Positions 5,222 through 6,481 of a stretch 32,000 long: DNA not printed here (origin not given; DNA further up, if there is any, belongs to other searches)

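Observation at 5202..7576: Candidate RiPP-type operon: unlisted 45-aa two-Cys peptide, twitch-like radical SAM enzyme and MFS exporter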

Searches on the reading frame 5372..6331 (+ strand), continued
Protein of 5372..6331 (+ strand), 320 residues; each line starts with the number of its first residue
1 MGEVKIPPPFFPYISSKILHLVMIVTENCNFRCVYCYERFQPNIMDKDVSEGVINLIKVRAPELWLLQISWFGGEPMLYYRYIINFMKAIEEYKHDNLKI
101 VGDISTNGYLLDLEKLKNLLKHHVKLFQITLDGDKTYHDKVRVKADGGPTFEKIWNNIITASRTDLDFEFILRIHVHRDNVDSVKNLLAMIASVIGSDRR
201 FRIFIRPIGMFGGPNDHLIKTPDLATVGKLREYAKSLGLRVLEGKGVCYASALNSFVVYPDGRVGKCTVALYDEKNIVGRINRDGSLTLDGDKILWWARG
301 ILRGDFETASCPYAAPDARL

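Call 50: search_protein_families(library=pfam, proteins=[L060:5980-7119:+, L054:6054-7313:+, L035:6072-7478:+, L010:5993-7597:+, L015:2097-3341:+, L087:2937-4157:+, L006:7381-8541:+, L006:6869-7381:+, L016:6003-7733:+, L041:5896-7524:+], max_evalue=0.01)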
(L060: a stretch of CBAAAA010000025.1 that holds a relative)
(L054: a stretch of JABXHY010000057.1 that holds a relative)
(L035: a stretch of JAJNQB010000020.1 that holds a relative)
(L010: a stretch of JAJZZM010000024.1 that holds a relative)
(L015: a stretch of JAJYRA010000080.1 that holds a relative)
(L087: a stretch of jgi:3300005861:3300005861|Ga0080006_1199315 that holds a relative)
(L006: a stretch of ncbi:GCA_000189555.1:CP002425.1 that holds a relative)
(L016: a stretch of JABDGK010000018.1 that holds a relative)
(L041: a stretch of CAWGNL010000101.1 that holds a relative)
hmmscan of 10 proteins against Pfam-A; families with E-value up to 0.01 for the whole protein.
L060:5980-7119:+ (380 aa): 3 families
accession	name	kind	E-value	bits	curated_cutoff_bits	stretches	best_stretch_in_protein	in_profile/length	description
PF13428.12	TPR_14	-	7.8e-06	26.5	23.5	0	106-144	3-44/44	Tetratricopeptide repeat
PF13176.12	TPR_7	-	0.002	18.5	27.9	0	107-129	2-24/36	Tetratricopeptide repeat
PF07719.23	TPR_2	-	0.0079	16.7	27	0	107-129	4-26/34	Tetratricopeptide repeat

L054:6054-7313:+ (420 aa): 3 families
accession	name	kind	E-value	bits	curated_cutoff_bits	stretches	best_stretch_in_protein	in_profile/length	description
PF08007.18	JmjC_2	-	8.6e-28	96.9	22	1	124-233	21-126/127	JmjC domain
PF13621.12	Cupin_8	-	7e-08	33.1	27.4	1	64-211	85-231/252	Cupin-like domain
PF07883.17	Cupin_2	-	0.0003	20.9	27.2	1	193-223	37-67/70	Cupin domain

L035:6072-7478:+ (469 aa): 2 families
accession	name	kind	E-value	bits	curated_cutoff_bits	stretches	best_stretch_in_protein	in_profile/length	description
PF03572.23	Peptidase_S41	-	3.6e-20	72.7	24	1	245-454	2-165/165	Peptidase family S41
PF19765.4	DUF6252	-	0.002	18.8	27.2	1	137-205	51-121/124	Family of unknown function (DUF6252)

L010:5993-7597:+ (535 aa): 5 families
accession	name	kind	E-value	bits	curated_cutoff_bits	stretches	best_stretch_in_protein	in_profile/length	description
PF06418.20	CTP_synth_N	-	6.7e-120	399.8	26.1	1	2-259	1-263/265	CTP synthase N-terminus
PF00117.34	GATase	-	1e-34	120.3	22.8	1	296-516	3-188/190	Glutamine amidotransferase class-I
PF01656.29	CbiA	-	5.5e-05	23.6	25.4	1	12-145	8-54/125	CobQ/CobB/MinD/ParA nucleotide binding domain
PF07722.19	Peptidase_C26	-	8.1e-05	22.9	20.5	1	360-500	100-219/219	Peptidase C26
PF13614.12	AAA_31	-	0.00098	19.5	27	1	13-139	12-125/177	AAA domain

L015:2097-3341:+ (415 aa): 2 families
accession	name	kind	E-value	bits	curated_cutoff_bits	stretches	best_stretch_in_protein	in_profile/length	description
PF07690.21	MFS_1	-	1.5e-14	54.2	33.4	1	33-344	4-318/347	Major Facilitator Superfamily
PF05977.19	MFS_3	-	0.00017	20.6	27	1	85-318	70-305/524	Transmembrane secretion effector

L087:2937-4157:+ (407 aa): 0 families

L006:7381-8541:+ (387 aa): 0 families

L006:6869-7381:+ (171 aa): 0 families

L016:6003-7733:+ (577 aa): 16 families
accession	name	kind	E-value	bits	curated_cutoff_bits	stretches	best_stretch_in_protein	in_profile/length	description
PF03412.21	Peptidase_C39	-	2.9e-40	137.6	22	1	7-135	2-132/133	Peptidase C39 family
PF00664.28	ABC_membrane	-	1.7e-19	71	28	1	199-431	40-273/274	ABC transporter transmembrane region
PF00005.33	ABC_tran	-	1.2e-12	49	25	1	492-549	1-58/137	ABC transporter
PF03215.21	Rad17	-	1.3e-05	25.6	23.8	1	490-522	33-65/186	Rad17 P-loop domain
PF13401.12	AAA_22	-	0.0002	22.1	27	1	500-527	2-30/130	AAA domain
PF01637.24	ATPase_2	-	0.00046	20.5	33.2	1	499-524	17-42/225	ATPase domain predominantly from Archaea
PF13555.12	AAA_29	-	0.0005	20.2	27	1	495-529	15-49/61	P-loop containing region of AAA domain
PF13476.12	AAA_23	-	0.00056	21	27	1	475-521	2-38/201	AAA domain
PF13529.12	Peptidase_C39_2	-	0.00076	20.5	24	0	8-47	4-45/143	Peptidase_C39 like family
PF00437.27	T2SSE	-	0.0025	17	24.9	1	500-532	140-172/370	Type II/IV secretion system protein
PF20720.3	nSTAND3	-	0.0048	17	27.2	0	499-523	14-38/155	Novel STAND NTPase 3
PF13521.12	AAA_28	-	0.0053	17.4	27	0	505-522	2-19/164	AAA domain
PF01078.27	Mg_chelatase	-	0.0077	16.1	20.3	0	504-537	24-57/207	Magnesium chelatase, subunit ChlI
PF24389.1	ORC-CDC6-like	-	0.0078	15.4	27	0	499-522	29-52/571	ORC-CDC6-like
PF13173.12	AAA_14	-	0.0085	16.5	27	0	502-525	2-25/129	AAA domain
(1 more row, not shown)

L041:5896-7524:+ (543 aa): 3 families
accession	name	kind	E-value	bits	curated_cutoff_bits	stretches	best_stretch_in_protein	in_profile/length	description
PF14516.12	AAA_35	-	3.5e-31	108.7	27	1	27-273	4-249/331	AAA-like domain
PF13401.12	AAA_22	-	0.00012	22.8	27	1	55-180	8-110/130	AAA domain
PF13191.12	AAA_16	-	0.00029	21.8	32.6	1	44-162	14-146/167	AAA ATPase domain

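Call 64: find_related_loci(query=A1, collection=metagenome_contigs, flank=3000)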
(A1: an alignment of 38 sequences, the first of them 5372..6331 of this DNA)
Query A1 (320 aa) in metagenome_contigs; peptide patterns used: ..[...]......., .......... (x = any residue, [..] = any of these).
600 stretches matched a pattern (row limit reached: there are more); 430 encode a relative of the query (tblastn E <= 1e-3); the best 80 are kept; 80 distinct loci.
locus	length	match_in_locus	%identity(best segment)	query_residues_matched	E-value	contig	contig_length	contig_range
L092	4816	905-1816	42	14-317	3e-78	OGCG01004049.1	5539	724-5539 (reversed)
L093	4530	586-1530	40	14-316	1e-72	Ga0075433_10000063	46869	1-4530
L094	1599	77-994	43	15-313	6e-76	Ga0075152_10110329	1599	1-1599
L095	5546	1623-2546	40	14-312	8e-72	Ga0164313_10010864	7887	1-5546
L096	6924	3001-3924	39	14-312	4e-70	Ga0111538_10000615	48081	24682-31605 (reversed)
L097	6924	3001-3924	39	14-312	6e-70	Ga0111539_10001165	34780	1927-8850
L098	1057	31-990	38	6-312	2e-74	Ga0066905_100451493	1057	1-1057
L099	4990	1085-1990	39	16-312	3e-69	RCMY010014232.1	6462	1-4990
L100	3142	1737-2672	38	13-315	3e-67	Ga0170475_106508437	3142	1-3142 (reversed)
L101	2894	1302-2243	38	8-312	2e-67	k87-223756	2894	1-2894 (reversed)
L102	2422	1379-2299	39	14-314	9e-68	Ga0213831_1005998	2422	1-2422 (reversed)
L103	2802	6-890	40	26-312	2e-67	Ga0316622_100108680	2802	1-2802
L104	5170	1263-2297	38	14-312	1e-66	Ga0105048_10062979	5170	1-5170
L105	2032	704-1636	36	11-312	5e-68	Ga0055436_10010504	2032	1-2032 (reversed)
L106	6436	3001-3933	37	14-315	1e-65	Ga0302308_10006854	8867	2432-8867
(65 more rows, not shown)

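Call 70: search_protein_families(library=ncbifam, proteins=[L061:4662-6089:+, L065:2762-4219:+, L023:4734-6131:+, L026:4743-6062:+, L020:4890-5981:+, L016:4953-5996:+, L005:8001-8978:+, L006:5965-6885:+], max_evalue=1e-20)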
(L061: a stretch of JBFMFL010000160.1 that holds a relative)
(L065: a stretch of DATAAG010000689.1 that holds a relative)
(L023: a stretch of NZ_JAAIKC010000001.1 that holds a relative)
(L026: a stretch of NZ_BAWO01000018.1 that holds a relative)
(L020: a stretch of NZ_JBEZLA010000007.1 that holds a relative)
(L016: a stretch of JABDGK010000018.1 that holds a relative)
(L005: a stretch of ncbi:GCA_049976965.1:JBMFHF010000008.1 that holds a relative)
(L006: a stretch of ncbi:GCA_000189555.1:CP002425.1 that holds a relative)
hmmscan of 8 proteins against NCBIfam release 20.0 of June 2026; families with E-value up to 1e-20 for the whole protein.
L061:4662-6089:+ (476 aa): 7 families
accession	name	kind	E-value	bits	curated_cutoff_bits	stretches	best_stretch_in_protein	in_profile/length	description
TIGR04463.1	rSAM_vs_C_rich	equivalog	5.8e-52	176.9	525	1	42-443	9-403/438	TIGR04463 family radical SAM/SPASM RiPP maturase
NF038107.1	rSAM_NF038107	equivalog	5.7e-44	150.6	600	1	32-463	4-433/444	Cys-every-fifth radical SAM/SPASM peptide maturase CefB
TIGR04334.1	rSAM_Clo7bot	equivalog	1.8e-42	145.5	600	1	32-464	3-436/440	radical SAM/SPASM domain Clo7bot peptide maturase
NF052473.1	rSAM_FlmE_OhkG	exception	1.6e-34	119.5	500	1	44-291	17-277/481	FlmE/OhkG family radical SAM/SPASM peptide maturase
TIGR04280.1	geopep_mat_rSAM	hypoth_equivalog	5.7e-33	114.5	400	1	43-445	17-404/428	geopeptide radical SAM maturase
NF047865.1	rSAM_PapB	equivalog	1.2e-25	90.5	340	1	118-285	4-170/330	PapB family radical SAM/SPASM ranthipeptide maturase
TIGR04068.1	rSAM_ocin_clost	equivalog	1.2e-21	77.2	500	0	80-274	47-246/462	Cys-rich peptide radical SAM maturase CcpM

L065:2762-4219:+ (486 aa): 8 families
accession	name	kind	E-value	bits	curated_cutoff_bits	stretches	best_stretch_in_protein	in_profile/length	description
TIGR04463.1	rSAM_vs_C_rich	equivalog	2e-53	181.7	525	1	42-441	9-401/438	TIGR04463 family radical SAM/SPASM RiPP maturase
NF038107.1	rSAM_NF038107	equivalog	2.8e-39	135.2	600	1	32-433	4-400/444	Cys-every-fifth radical SAM/SPASM peptide maturase CefB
TIGR04334.1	rSAM_Clo7bot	equivalog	7.9e-39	133.5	600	1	81-460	54-432/440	radical SAM/SPASM domain Clo7bot peptide maturase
TIGR04280.1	geopep_mat_rSAM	hypoth_equivalog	8.8e-36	123.8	400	1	42-442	16-401/428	geopeptide radical SAM maturase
NF052473.1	rSAM_FlmE_OhkG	exception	3.2e-33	115.2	500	1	39-291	12-276/481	FlmE/OhkG family radical SAM/SPASM peptide maturase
NF047865.1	rSAM_PapB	equivalog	8.1e-28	97.6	340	1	119-270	5-159/330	PapB family radical SAM/SPASM ranthipeptide maturase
TIGR04068.1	rSAM_ocin_clost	equivalog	8e-21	74.4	500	0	82-268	49-240/462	Cys-rich peptide radical SAM maturase CcpM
TIGR04064.1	rSAM_nif11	equivalog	9.1e-21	74.1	518.7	0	80-260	47-224/459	nif11-like peptide radical SAM maturase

L023:4734-6131:+ (466 aa): 7 families
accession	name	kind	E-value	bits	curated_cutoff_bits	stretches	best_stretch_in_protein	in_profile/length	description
TIGR04463.1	rSAM_vs_C_rich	equivalog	1.7e-66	224.8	525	1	13-430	2-421/438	TIGR04463 family radical SAM/SPASM RiPP maturase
TIGR04334.1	rSAM_Clo7bot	equivalog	1.5e-50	172.1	600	1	10-441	3-437/440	radical SAM/SPASM domain Clo7bot peptide maturase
NF052473.1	rSAM_FlmE_OhkG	exception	2.2e-43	148.7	500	1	11-270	5-279/481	FlmE/OhkG family radical SAM/SPASM peptide maturase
TIGR04280.1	geopep_mat_rSAM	hypoth_equivalog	3.6e-41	141.5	400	1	19-414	15-396/428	geopeptide radical SAM maturase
NF038107.1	rSAM_NF038107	equivalog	2.5e-38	132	600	1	10-408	4-399/444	Cys-every-fifth radical SAM/SPASM peptide maturase CefB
NF047865.1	rSAM_PapB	equivalog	7.2e-27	94.5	340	1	96-250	5-159/330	PapB family radical SAM/SPASM ranthipeptide maturase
TIGR04068.1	rSAM_ocin_clost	equivalog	5e-25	88.3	500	1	24-258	12-253/462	Cys-rich peptide radical SAM maturase CcpM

L026:4743-6062:+ (440 aa): 9 families
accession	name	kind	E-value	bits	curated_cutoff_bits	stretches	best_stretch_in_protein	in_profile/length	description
TIGR04463.1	rSAM_vs_C_rich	equivalog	1.6e-64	218.3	525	1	8-427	1-422/438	TIGR04463 family radical SAM/SPASM RiPP maturase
NF052473.1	rSAM_FlmE_OhkG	exception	3.7e-48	164.4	500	1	14-267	13-280/481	FlmE/OhkG family radical SAM/SPASM peptide maturase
TIGR04334.1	rSAM_Clo7bot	equivalog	7.7e-48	163.2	600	1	6-438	3-438/440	radical SAM/SPASM domain Clo7bot peptide maturase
NF038107.1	rSAM_NF038107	equivalog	6e-47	160.4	600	1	6-404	4-399/444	Cys-every-fifth radical SAM/SPASM peptide maturase CefB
TIGR04280.1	geopep_mat_rSAM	hypoth_equivalog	3e-42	145.1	400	1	13-412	13-398/428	geopeptide radical SAM maturase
NF047865.1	rSAM_PapB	equivalog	1.1e-28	100.5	340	1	91-404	4-315/330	PapB family radical SAM/SPASM ranthipeptide maturase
TIGR04068.1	rSAM_ocin_clost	equivalog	2.2e-26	92.8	500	1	26-248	18-247/462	Cys-rich peptide radical SAM maturase CcpM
TIGR04064.1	rSAM_nif11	equivalog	1.5e-22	80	518.7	0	35-231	28-222/459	nif11-like peptide radical SAM maturase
TIGR03942.1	sulfatase_rSAM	equivalog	1.7e-21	76.7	349.45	0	98-413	9-331/363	anaerobic sulfatase maturase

L020:4890-5981:+ (364 aa): 4 families
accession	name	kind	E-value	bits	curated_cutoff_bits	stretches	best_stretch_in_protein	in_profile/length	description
TIGR04463.1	rSAM_vs_C_rich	equivalog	3.4e-37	128.3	525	1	39-335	78-375/438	TIGR04463 family radical SAM/SPASM RiPP maturase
TIGR04334.1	rSAM_Clo7bot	equivalog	1.2e-31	109.8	600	1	36-228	83-273/440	radical SAM/SPASM domain Clo7bot peptide maturase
TIGR04280.1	geopep_mat_rSAM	hypoth_equivalog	7.2e-26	91.1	400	1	40-321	81-365/428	geopeptide radical SAM maturase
NF047865.1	rSAM_PapB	equivalog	2.9e-25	89.2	340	1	45-220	5-178/330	PapB family radical SAM/SPASM ranthipeptide maturase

L016:4953-5996:+ (348 aa): 6 families
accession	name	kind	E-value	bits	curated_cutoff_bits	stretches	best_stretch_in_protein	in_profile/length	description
TIGR04334.1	rSAM_Clo7bot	equivalog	4.9e-38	130.9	600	1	17-203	85-269/440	radical SAM/SPASM domain Clo7bot peptide maturase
TIGR04463.1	rSAM_vs_C_rich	equivalog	4.1e-37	128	525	1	20-319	80-379/438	TIGR04463 family radical SAM/SPASM RiPP maturase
NF038107.1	rSAM_NF038107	equivalog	1.1e-28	100.3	600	1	18-310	81-377/444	Cys-every-fifth radical SAM/SPASM peptide maturase CefB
NF047865.1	rSAM_PapB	equivalog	8.6e-25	87.6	340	1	24-196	5-175/330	PapB family radical SAM/SPASM ranthipeptide maturase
TIGR04280.1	geopep_mat_rSAM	hypoth_equivalog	1.3e-21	77.1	400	1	22-292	84-357/428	geopeptide radical SAM maturase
NF052473.1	rSAM_FlmE_OhkG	exception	9.8e-21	74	500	0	19-181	95-261/481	FlmE/OhkG family radical SAM/SPASM peptide maturase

L005:8001-8978:+ (326 aa): 5 families
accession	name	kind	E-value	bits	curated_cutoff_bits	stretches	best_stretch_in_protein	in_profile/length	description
TIGR04463.1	rSAM_vs_C_rich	equivalog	7.7e-36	123.8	525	1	18-304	80-371/438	TIGR04463 family radical SAM/SPASM RiPP maturase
TIGR04334.1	rSAM_Clo7bot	equivalog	4.4e-32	111.3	600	1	15-196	85-263/440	radical SAM/SPASM domain Clo7bot peptide maturase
NF038107.1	rSAM_NF038107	equivalog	4.3e-31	108.1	600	1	16-311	81-385/444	Cys-every-fifth radical SAM/SPASM peptide maturase CefB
NF052473.1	rSAM_FlmE_OhkG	exception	9.9e-24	83.9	500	1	15-196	93-277/481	FlmE/OhkG family radical SAM/SPASM peptide maturase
NF047865.1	rSAM_PapB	equivalog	6.2e-21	75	340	1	22-190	5-171/330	PapB family radical SAM/SPASM ranthipeptide maturase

L006:5965-6885:+ (307 aa): 5 families
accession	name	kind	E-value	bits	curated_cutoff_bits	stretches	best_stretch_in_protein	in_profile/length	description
TIGR04463.1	rSAM_vs_C_rich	equivalog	1.2e-34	119.8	525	1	5-285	79-371/438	TIGR04463 family radical SAM/SPASM RiPP maturase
NF038107.1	rSAM_NF038107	equivalog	7.2e-33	114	600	1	3-281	80-373/444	Cys-every-fifth radical SAM/SPASM peptide maturase CefB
TIGR04280.1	geopep_mat_rSAM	hypoth_equivalog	3.8e-24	85.5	400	1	6-284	82-374/428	geopeptide radical SAM maturase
NF047865.1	rSAM_PapB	equivalog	2.8e-23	82.7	340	1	10-179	5-177/330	PapB family radical SAM/SPASM ranthipeptide maturase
NF052473.1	rSAM_FlmE_OhkG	exception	6.2e-21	74.6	500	0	17-181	107-280/481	FlmE/OhkG family radical SAM/SPASM peptide maturase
